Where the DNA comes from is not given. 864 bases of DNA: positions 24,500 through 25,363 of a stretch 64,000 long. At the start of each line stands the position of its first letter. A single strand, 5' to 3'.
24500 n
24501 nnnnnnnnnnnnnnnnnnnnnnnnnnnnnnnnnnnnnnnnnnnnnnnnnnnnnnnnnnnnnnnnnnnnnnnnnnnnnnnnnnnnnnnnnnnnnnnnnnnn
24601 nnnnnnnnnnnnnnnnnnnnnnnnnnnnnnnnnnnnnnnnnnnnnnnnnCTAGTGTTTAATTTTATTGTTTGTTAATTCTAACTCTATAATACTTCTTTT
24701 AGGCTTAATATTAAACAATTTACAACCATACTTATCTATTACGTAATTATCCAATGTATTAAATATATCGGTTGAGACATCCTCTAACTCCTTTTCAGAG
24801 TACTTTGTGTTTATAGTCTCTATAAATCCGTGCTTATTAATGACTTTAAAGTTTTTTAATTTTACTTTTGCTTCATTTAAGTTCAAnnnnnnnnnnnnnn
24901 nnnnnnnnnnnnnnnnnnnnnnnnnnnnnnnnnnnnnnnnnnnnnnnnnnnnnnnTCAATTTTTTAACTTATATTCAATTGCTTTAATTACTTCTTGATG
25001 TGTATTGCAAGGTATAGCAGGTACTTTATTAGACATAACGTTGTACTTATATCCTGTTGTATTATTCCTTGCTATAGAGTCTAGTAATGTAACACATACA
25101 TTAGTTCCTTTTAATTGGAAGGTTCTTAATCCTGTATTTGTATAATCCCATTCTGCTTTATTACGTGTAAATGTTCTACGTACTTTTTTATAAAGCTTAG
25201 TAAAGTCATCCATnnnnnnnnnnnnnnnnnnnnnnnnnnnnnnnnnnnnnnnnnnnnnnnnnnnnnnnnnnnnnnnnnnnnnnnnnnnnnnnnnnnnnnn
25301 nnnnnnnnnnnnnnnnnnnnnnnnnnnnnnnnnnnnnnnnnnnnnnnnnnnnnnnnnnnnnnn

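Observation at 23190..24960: Methyltransferase cassette: intact beta-class MTase plus a paralog lacking DPPY, bracketed by two copies of a palindromic promoter element with compensatory base changes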

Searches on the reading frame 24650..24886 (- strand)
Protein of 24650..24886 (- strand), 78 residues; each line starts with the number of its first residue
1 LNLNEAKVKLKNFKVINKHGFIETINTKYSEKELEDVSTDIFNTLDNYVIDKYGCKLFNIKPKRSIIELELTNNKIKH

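Call 4: search_protein_families(library=pfam, proteins=[window:24650-24886:-], max_evalue=0.01)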
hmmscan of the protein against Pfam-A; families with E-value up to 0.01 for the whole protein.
window:24650-24886:- (78 aa): 0 families

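Call 39: search_protein_families(library=phrogs, proteins=[window:24650-24886:-], max_evalue=0.001)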
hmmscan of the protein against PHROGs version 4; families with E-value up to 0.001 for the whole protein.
window:24650-24886:- (78 aa): 1 family
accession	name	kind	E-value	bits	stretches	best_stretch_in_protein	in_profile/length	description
phrog_12198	-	unknown function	8e-45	152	1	1-78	1-78/81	-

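Call 77: search_protein_families(library=ncbifam, proteins=[window:24650-24886:-], max_evalue=0.01)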
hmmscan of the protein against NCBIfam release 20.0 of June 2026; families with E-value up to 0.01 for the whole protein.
window:24650-24886:- (78 aa): 0 families

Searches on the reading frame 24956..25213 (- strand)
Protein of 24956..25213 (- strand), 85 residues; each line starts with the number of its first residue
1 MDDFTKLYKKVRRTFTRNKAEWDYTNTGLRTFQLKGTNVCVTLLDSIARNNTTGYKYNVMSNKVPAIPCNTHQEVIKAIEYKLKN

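Call 4: search_protein_families(library=pfam, proteins=[window:24956-25213:-], max_evalue=0.01)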
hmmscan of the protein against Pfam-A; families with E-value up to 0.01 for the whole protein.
window:24956-25213:- (85 aa): 0 families

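Call 39: search_protein_families(library=phrogs, proteins=[window:24956-25213:-], max_evalue=0.001)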
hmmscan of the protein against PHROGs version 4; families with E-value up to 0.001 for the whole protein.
window:24956-25213:- (85 aa): 1 family
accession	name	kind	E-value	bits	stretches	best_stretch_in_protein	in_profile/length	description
phrog_11461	-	unknown function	1.6e-57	192.7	1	1-85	1-85/85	-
